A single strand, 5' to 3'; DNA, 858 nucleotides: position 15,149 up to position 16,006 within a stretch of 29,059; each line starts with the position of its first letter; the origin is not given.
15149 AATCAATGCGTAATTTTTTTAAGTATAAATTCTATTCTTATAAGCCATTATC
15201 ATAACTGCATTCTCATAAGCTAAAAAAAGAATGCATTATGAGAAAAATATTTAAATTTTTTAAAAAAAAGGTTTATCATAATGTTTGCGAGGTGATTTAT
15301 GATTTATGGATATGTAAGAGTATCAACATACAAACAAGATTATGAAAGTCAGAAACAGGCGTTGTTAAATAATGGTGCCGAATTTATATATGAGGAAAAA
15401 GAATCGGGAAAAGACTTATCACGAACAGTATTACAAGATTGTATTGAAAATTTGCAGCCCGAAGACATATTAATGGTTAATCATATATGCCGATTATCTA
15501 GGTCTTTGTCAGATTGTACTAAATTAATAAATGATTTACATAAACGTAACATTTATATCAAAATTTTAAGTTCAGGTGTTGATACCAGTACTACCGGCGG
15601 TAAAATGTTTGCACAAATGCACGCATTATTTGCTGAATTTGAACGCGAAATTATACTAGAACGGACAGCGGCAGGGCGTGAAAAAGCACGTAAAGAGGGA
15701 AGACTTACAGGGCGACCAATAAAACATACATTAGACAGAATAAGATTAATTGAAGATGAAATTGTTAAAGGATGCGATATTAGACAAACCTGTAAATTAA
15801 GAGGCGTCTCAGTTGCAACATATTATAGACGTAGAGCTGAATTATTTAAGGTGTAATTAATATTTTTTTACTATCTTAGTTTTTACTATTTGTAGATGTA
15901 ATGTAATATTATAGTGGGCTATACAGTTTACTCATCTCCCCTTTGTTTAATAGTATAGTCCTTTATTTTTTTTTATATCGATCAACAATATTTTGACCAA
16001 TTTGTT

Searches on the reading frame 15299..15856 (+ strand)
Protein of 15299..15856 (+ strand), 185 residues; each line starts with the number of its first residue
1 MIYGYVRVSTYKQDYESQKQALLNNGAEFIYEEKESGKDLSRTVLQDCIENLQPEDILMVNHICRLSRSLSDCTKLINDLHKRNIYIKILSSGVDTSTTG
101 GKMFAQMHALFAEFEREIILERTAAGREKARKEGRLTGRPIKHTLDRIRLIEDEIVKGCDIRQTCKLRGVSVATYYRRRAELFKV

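Call 4: search_protein_families(library=pfam, proteins=[window:15299-15856:+], max_evalue=0.01)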
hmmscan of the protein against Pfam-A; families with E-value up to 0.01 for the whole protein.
window:15299-15856:+ (185 aa): 1 family
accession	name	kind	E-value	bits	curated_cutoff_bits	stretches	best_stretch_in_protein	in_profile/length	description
PF00239.26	Resolvase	-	2.8e-38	131.7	23.3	1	2-135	1-144/145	Resolvase, N terminal domain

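Call 6: find_homologous_proteins(query=window:15299-15853:+)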
Query window:15299-15853:+ (185 aa): 1148 proteins with E <= 0.001 among 1235 candidates; the best 120 are listed.
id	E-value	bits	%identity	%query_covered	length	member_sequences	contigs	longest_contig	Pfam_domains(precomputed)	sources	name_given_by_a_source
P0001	2.3e-115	400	98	100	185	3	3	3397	PF00239.27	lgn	-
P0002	1.8e-63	231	62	96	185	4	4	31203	PF00239.27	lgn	-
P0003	1.3e-62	229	60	98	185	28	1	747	PF00239.27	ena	-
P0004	6.1e-62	227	60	98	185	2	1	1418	PF00239.27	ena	-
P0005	3.0e-60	221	59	96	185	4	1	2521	PF00239.27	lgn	-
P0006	1.0e-58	216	59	96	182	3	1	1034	PF00239.27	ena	-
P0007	3.4e-58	214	58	98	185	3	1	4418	PF00239.27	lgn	-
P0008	4.9e-53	198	51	97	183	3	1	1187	PF00239.27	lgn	-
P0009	1.8e-27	114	49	78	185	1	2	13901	PF00239.27,PF13565.13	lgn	-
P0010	3.2e-27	114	44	77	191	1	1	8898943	PF00239.27,PF02796.22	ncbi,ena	-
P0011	7.1e-27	112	43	96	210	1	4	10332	PF00239.27,PF13384.13,PF13518.13,PF13565.13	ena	-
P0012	8.4e-27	112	42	96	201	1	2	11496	PF00239.27,PF13384.13,PF13518.13,PF13565.13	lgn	-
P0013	2.0e-26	111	40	96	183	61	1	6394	PF00239.27,PF13936.13,PF02796.22,PF13565.13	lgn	-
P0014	2.2e-26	111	44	77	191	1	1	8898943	PF00239.27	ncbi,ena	-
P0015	2.2e-26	111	41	96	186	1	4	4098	PF00239.27,PF13384.13,PF13936.13,PF13518.13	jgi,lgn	-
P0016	2.5e-26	111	42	96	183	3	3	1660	PF00239.27,PF02796.22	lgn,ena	-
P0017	2.7e-26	111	37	97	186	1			PF00239.27,PF13384.13,PF13936.13,PF13518.13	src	-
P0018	2.9e-26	110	41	96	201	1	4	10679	PF00239.27,PF13384.13,PF13936.13,PF13518.13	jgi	jgi:DNA invertase Pin-like site-specific DNA recombinase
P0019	3.0e-26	110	42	96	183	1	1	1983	PF00239.27,PF02796.22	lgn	-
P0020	3.1e-26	110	41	96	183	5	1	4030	PF00239.27,PF02796.22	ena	-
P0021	3.5e-26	110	42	97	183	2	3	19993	PF00239.27,PF13936.13,PF13518.13,PF08281.19,PF13565.13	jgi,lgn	jgi:DNA invertase Pin-like site-specific DNA recombinase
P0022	5.3e-26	110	45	77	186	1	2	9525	PF00239.27,PF13384.13,PF13936.13,PF13518.13,PF02796.22,PF13565.13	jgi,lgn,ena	-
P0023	6.9e-26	109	44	85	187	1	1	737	PF00239.27,PF13384.13,PF02796.22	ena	-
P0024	8.3e-26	109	40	96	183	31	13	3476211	PF00239.27,PF13518.13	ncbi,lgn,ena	ncbi:MAG: recombinase family protein [Rhodomicrobium sp.]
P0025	8.5e-26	109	40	96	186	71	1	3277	PF00239.27,PF13384.13,PF13936.13,PF13518.13,PF13565.13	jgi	jgi:DNA invertase Pin-like site-specific DNA recombinase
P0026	9.8e-26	109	41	96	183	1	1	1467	PF00239.27,PF13518.13,PF02796.22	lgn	-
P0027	1.0e-25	109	40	96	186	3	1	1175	PF00239.27,PF13384.13,PF13936.13,PF13518.13,PF13565.13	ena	-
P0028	1.2e-25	108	40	97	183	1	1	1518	PF00239.27,PF13384.13,PF13518.13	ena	-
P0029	1.2e-25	108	43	85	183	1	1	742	PF00239.27,PF13384.13,PF13936.13,PF13551.13,PF13518.13,PF02796.22,PF13565.13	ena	-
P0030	2.4e-25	107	41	96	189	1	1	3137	PF00239.27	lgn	-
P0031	2.5e-25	107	39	96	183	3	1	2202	PF00239.27,PF13384.13,PF13936.13,PF13551.13,PF13518.13,PF13565.13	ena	-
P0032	2.9e-25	107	40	96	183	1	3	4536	PF00239.27,PF13936.13,PF13518.13,PF02796.22,PF13565.13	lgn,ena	-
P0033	3.1e-25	107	40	96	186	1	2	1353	PF00239.27,PF13384.13,PF13518.13,PF13565.13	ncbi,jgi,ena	-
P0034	3.1e-25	107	43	85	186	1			PF00239.27,PF02796.22,PF13565.13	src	-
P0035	3.1e-25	107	39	96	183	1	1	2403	PF00239.27,PF13936.13,PF02796.22,PF13565.13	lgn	-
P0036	3.2e-25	107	40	97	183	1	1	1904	PF00239.27,PF13384.13,PF13518.13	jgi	-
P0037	3.3e-25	107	44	77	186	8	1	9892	PF00239.27,PF13936.13,PF13518.13,PF02796.22,PF13565.13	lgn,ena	-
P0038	3.8e-25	107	39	96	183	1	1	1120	PF00239.27,PF13384.13,PF13936.13,PF13518.13,PF13565.13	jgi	-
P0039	3.8e-25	107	40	96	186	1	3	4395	PF00239.27,PF13384.13,PF13518.13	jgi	jgi:DNA invertase Pin-like site-specific DNA recombinase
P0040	3.9e-25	107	44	77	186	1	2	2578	PF00239.27,PF13384.13,PF13518.13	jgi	jgi:DNA invertase Pin-like site-specific DNA recombinase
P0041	4.0e-25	107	45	77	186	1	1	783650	PF00239.27,PF13384.13,PF13936.13,PF13518.13,PF13565.13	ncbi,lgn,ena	-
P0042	4.3e-25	107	41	97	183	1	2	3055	PF00239.27,PF13936.13,PF13518.13,PF13565.13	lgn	-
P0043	4.3e-25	107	41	97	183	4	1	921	PF00239.27,PF13936.13,PF13518.13,PF13565.13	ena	-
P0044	4.4e-25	107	38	96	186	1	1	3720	PF00239.27,PF13384.13,PF13518.13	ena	-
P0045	4.6e-25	107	40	96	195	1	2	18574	PF00239.27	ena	-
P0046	5.3e-25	106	39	96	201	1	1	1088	PF00239.27,PF13384.13,PF13936.13,PF13518.13,PF13565.13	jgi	-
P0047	5.4e-25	106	40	96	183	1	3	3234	PF00239.27,PF13384.13,PF13936.13,PF13518.13,PF13565.13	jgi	jgi:DNA invertase Pin-like site-specific DNA recombinase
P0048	5.4e-25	106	39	96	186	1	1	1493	PF00239.27,PF13384.13,PF13518.13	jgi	jgi:DNA invertase Pin-like site-specific DNA recombinase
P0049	5.4e-25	106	39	96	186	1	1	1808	PF00239.27,PF13384.13,PF13518.13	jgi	jgi:DNA invertase Pin-like site-specific DNA recombinase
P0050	5.9e-25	106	43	86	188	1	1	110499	PF00239.27,PF13565.13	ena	-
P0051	6.3e-25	106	44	77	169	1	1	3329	PF00239.27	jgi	jgi:DNA invertase Pin-like site-specific DNA recombinase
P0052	6.5e-25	106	39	97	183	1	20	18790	PF00239.27,PF13384.13,PF13936.13,PF13518.13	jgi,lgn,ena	jgi:DNA invertase Pin-like site-specific DNA recombinase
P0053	6.5e-25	106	39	97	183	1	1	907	PF00239.27,PF13384.13,PF13936.13,PF13518.13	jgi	jgi:DNA invertase Pin-like site-specific DNA recombinase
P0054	7.0e-25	106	38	96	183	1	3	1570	PF00239.27,PF13384.13,PF13936.13,PF13518.13,PF13565.13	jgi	-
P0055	7.5e-25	106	39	96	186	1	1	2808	PF00239.27,PF13384.13,PF13518.13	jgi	jgi:DNA invertase Pin-like site-specific DNA recombinase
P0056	7.5e-25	106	43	77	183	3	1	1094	PF00239.27,PF13384.13,PF13936.13,PF13518.13,PF13565.13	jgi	jgi:DNA invertase Pin-like site-specific DNA recombinase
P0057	8.0e-25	106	38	96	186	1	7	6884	PF00239.27,PF13384.13,PF13518.13,PF13565.13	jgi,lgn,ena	jgi:DNA invertase Pin-like site-specific DNA recombinase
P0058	8.1e-25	106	42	96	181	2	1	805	PF00239.27,PF02796.22,PF13565.13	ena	-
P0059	8.8e-25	106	39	96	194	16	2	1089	PF00239.27,PF13384.13,PF13936.13,PF13518.13,PF08281.19,PF13565.13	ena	-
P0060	9.0e-25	106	38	96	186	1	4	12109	PF00239.27,PF13384.13,PF13518.13,PF13565.13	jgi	jgi:DNA invertase Pin-like site-specific DNA recombinase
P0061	9.1e-25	106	43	75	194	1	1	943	PF00239.27,PF13384.13,PF13518.13,PF13565.13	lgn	-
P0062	9.1e-25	106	40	96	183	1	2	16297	PF00239.27,PF13384.13,PF13936.13,PF13518.13,PF02796.22,PF13565.13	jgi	jgi:DNA invertase Pin-like site-specific DNA recombinase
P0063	9.3e-25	106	39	96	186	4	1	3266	PF00239.27,PF13384.13,PF13518.13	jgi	jgi:DNA invertase Pin-like site-specific DNA recombinase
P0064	1.0e-24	105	40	96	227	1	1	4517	PF00239.27,PF24964.1,PF13518.13,PF02796.22,PF13565.13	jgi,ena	-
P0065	1.0e-24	105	44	77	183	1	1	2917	PF00239.27,PF13384.13,PF13936.13,PF13518.13,PF13565.13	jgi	jgi:DNA invertase Pin-like site-specific DNA recombinase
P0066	1.0e-24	105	40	97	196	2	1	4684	PF00239.27,PF13384.13,PF13936.13,PF13518.13,PF13565.13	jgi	jgi:DNA invertase Pin-like site-specific DNA recombinase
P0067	1.1e-24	105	45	78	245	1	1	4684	PF00239.27,PF13565.13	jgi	jgi:DNA invertase Pin-like site-specific DNA recombinase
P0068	1.1e-24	105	40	96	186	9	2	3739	PF00239.27,PF13384.13,PF13936.13,PF13518.13,PF13565.13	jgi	jgi:DNA invertase Pin-like site-specific DNA recombinase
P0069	1.2e-24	105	38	96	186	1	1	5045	PF00239.27,PF13384.13,PF13518.13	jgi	jgi:DNA invertase Pin-like site-specific DNA recombinase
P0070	1.2e-24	105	38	96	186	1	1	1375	PF00239.27,PF13384.13,PF13518.13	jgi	jgi:DNA invertase Pin-like site-specific DNA recombinase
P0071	1.4e-24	105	40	96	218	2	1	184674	PF00239.27,PF13518.13,PF02796.22,PF13565.13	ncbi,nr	ncbi:MAG: recombinase family protein [Myxococcota bacterium]|nr:recombinase family protein [Myxococc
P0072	1.4e-24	105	45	75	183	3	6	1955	PF00239.27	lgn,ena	-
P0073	1.4e-24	105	40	96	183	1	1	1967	PF00239.27,PF13384.13,PF13936.13,PF13551.13,PF13518.13,PF13565.13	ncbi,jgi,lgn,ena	jgi:DNA invertase Pin-like site-specific DNA recombinase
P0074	1.5e-24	105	44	77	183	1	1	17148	PF00239.27,PF13384.13,PF13936.13,PF13518.13,PF02796.22,PF13565.13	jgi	-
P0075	1.5e-24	105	38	96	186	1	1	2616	PF00239.27,PF13384.13,PF13518.13,PF13565.13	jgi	jgi:DNA invertase Pin-like site-specific DNA recombinase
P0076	1.5e-24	105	38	96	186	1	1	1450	PF00239.27,PF13384.13,PF13518.13,PF13565.13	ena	-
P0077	1.6e-24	105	42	77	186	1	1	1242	PF00239.27,PF13384.13,PF13518.13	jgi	jgi:DNA invertase Pin-like site-specific DNA recombinase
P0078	1.8e-24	105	39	96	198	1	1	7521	PF00239.27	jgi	jgi:DNA invertase Pin-like site-specific DNA recombinase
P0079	1.9e-24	104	38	96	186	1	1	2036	PF00239.27,PF13384.13,PF13518.13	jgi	jgi:DNA invertase Pin-like site-specific DNA recombinase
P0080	2.0e-24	104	40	96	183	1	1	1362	PF00239.27,PF13384.13,PF13936.13,PF13551.13,PF13518.13,PF13565.13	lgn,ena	-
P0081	2.0e-24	104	45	75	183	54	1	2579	PF00239.27,PF13936.13,PF13518.13,PF02796.22,PF13565.13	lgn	-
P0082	2.1e-24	104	38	96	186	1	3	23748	PF00239.27,PF13384.13,PF13518.13,PF13565.13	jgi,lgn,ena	-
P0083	2.1e-24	104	40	96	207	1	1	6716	PF00239.27,PF13384.13,PF13936.13,PF13518.13,PF13565.13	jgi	jgi:DNA invertase Pin-like site-specific DNA recombinase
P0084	2.3e-24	104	40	96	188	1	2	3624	PF00239.27,PF13384.13,PF13936.13,PF13518.13,PF02796.22,PF08281.19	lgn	-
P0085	2.3e-24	104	40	96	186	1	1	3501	PF00239.27,PF13384.13,PF13936.13,PF13518.13,PF13565.13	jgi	-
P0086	2.3e-24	104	39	96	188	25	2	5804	PF00239.27,PF13384.13,PF13936.13,PF13518.13,PF13565.13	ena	-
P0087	2.4e-24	104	44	77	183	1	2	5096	PF00239.27,PF13384.13,PF13936.13,PF13518.13,PF13565.13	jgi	jgi:DNA invertase Pin-like site-specific DNA recombinase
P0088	2.6e-24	104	44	77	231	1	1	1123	PF00239.27,PF13384.13,PF13518.13,PF02796.22,PF13565.13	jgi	jgi:DNA invertase Pin-like site-specific DNA recombinase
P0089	2.7e-24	104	40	98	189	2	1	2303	PF00239.27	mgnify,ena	mgnify:CR=1 FL=1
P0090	2.7e-24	104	46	77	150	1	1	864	PF00239.27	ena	-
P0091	2.8e-24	104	40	96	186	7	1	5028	PF00239.27,PF13518.13,PF02796.22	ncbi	-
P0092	2.8e-24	104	40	96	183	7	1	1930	PF00239.27,PF13384.13,PF13936.13,PF13518.13,PF08281.19,PF13565.13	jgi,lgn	-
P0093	2.9e-24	104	43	83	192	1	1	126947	PF00239.27,PF13565.13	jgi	jgi:DNA invertase Pin-like site-specific DNA recombinase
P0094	3.1e-24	104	39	96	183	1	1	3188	PF00239.27,PF13565.13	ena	-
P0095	3.1e-24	104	44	77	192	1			PF00239.27,PF02796.22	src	-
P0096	3.2e-24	104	41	96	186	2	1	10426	PF00239.27,PF13384.13,PF13518.13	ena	-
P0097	3.2e-24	104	43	77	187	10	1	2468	PF00239.27,PF13384.13,PF13936.13,PF13518.13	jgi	jgi:DNA invertase Pin-like site-specific DNA recombinase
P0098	3.4e-24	104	40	98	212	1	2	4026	PF00239.27,PF13518.13,PF02796.22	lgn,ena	-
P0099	3.5e-24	104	43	79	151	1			PF00239.27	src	-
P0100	3.5e-24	104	43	85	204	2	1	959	PF00239.27,PF13936.13,PF13518.13,PF02796.22,PF13565.13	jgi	jgi:DNA invertase Pin-like site-specific DNA recombinase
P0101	3.6e-24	104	40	96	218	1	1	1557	PF00239.27,PF13384.13,PF13518.13,PF02796.22,PF13565.13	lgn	-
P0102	3.7e-24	104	40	96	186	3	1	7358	PF00239.27,PF13384.13,PF13518.13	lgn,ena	-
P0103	3.9e-24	104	39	96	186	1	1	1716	PF00239.27,PF13384.13,PF13936.13,PF13518.13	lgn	-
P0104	4.2e-24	103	41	85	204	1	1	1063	PF00239.27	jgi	jgi:DNA invertase Pin-like site-specific DNA recombinase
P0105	4.3e-24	103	42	77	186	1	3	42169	PF00239.27,PF13384.13,PF13518.13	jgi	jgi:DNA invertase Pin-like site-specific DNA recombinase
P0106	4.7e-24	103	42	75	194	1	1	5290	PF00239.27,PF13384.13,PF13518.13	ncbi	-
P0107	4.8e-24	103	42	75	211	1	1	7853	PF00239.27,PF13936.13,PF13518.13,PF13565.13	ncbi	-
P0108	4.8e-24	103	42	75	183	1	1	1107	PF00239.27,PF13384.13,PF13936.13,PF13518.13,PF02796.22,PF13565.13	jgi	jgi:DNA invertase Pin-like site-specific DNA recombinase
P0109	5.0e-24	103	41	97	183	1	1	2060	PF00239.27,PF13936.13,PF13518.13,PF02796.22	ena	-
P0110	5.3e-24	103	40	94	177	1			PF00239.27,PF13518.13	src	-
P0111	5.3e-24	103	41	86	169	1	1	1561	PF00239.27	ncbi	-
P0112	5.8e-24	103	41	85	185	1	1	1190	PF00239.27,PF13936.13,PF13565.13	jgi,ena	-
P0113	5.9e-24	103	43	75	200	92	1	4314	PF00239.27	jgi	jgi:DNA invertase Pin-like site-specific DNA recombinase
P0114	5.9e-24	103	44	78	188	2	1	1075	PF00239.27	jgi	-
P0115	6.0e-24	103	44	77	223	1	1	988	PF00239.27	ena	-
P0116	6.4e-24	103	38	96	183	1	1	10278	PF00239.27,PF13936.13,PF13518.13,PF13565.13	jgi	jgi:DNA invertase Pin-like site-specific DNA recombinase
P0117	6.4e-24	103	39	96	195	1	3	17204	PF00239.27,PF13384.13,PF13936.13,PF13518.13,PF13565.13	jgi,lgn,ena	-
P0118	6.6e-24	103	38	96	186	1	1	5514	PF00239.27,PF13384.13,PF13518.13,PF02796.22,PF13565.13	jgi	-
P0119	6.6e-24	103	45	75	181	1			PF00239.27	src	-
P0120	6.7e-24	103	43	77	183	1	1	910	PF00239.27,PF13936.13,PF02796.22,PF13565.13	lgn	-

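Call 7: find_related_loci(query=window:15299-15853:+, collection=viral_contigs, flank=5000)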
Query window:15299-15853:+ (185 aa) in viral_contigs; peptide patterns used: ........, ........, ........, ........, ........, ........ (x = any residue, [..] = any of these).
13 stretches matched a pattern, but none encodes a relative of the query by tblastn (E <= 1e-3).

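Call 8: find_encoding_contigs(protein=P0002, flank=10000, max_places=6)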
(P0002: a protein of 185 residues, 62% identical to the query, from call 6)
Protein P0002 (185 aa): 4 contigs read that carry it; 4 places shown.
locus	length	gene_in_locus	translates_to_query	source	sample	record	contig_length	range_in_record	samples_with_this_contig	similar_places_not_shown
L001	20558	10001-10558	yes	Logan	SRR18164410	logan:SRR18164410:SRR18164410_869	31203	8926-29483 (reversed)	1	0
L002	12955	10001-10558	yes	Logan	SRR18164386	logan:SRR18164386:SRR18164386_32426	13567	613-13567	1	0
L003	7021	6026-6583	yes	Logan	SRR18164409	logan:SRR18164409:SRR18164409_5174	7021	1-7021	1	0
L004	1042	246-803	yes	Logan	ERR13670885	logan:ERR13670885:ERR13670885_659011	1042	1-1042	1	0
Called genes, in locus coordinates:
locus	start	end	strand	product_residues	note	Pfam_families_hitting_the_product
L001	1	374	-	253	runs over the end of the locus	PF13730:HTH_36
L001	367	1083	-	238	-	PF04404:ERF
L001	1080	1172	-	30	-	-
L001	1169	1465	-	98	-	-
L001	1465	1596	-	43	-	-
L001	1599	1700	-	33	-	-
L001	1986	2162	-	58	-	-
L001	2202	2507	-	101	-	-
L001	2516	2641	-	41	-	-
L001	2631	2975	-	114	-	-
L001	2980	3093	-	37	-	-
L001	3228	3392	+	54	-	-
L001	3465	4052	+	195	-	PF02195:ParB_N (weak)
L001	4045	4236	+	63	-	-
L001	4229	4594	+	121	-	-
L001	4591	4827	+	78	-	-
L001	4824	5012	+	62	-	-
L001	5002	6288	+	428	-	PF04466:Terminase_3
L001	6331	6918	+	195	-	-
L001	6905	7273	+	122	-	PF09723:Zn_ribbon_8 (weak)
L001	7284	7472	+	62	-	-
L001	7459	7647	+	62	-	-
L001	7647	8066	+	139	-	PF08291:Peptidase_M15_3 (weak)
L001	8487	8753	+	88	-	-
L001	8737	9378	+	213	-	PF13621:Cupin_8, PF08007:JmjC_2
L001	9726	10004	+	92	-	-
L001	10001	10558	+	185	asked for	PF00239:Resolvase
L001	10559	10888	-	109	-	-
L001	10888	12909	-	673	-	PF16510:P22_portal, PF23899:SU10_portal (weak)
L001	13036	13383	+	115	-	-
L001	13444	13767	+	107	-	-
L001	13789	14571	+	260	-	-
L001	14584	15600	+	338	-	-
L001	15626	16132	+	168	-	-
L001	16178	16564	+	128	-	-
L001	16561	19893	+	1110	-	-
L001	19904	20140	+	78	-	-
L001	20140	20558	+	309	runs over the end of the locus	-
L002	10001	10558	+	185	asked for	PF00239:Resolvase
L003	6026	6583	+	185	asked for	PF00239:Resolvase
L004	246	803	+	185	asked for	PF00239:Resolvase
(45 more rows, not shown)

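Call 9: find_encoding_contigs(protein=P0001, flank=5000, max_places=6)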
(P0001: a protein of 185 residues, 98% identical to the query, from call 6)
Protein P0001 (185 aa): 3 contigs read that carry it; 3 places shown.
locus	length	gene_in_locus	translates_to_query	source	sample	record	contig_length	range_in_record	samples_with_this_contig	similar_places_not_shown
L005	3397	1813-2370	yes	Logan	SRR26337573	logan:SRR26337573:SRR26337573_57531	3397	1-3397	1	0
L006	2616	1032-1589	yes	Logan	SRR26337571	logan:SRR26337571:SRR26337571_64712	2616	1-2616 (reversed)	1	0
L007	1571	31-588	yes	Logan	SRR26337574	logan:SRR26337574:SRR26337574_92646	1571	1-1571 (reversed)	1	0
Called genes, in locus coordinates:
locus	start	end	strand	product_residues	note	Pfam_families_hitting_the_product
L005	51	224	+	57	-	-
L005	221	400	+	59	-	-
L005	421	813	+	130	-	-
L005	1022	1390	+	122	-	-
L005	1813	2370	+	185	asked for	PF00239:Resolvase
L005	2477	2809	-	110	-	-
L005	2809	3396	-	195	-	?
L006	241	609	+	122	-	-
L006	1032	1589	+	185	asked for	PF00239:Resolvase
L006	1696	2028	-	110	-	-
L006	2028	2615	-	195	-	?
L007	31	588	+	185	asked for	PF00239:Resolvase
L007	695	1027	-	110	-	-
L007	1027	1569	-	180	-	?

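Call 13: find_encoding_contigs(protein=P0007, flank=5000, max_places=4)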
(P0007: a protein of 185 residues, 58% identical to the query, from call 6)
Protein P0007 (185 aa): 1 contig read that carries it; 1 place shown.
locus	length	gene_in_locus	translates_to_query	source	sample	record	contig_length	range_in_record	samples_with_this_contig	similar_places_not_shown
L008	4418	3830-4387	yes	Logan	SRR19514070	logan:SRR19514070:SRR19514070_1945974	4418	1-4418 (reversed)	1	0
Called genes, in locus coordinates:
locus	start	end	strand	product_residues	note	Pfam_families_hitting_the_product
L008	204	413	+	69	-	-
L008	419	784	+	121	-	-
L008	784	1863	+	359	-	PF04055:Radical_SAM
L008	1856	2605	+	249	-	-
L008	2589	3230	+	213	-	PF13621:Cupin_8, PF08007:JmjC_2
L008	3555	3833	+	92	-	-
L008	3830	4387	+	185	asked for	PF00239:Resolvase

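Call 14: find_encoding_contigs(protein=P0005, flank=5000, max_places=4)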
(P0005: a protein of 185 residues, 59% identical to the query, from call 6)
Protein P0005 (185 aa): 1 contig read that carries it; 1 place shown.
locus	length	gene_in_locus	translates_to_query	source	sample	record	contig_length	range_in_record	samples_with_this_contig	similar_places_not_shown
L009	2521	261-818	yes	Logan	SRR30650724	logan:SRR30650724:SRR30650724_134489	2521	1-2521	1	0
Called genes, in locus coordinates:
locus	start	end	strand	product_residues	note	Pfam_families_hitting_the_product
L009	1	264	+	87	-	?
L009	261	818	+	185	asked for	PF00239:Resolvase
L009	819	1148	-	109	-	-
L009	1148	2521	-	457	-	?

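Call 19: search_protein_families(library=phrogs, proteins=[window:15299-15856:+], max_evalue=0.001)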
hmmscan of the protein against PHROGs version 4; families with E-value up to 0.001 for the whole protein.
window:15299-15856:+ (185 aa): 3 families
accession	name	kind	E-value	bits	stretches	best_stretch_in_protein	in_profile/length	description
phrog_125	-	DNA, RNA and nucleotide metabolism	5e-52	178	1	1-179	21-200/254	DNA invertase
phrog_95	-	integration and excision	9.5e-22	78.3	1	3-139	91-243/651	integrase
phrog_8275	-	DNA, RNA and nucleotide metabolism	8.2e-10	39.4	1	1-49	1-49/51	DNA invertase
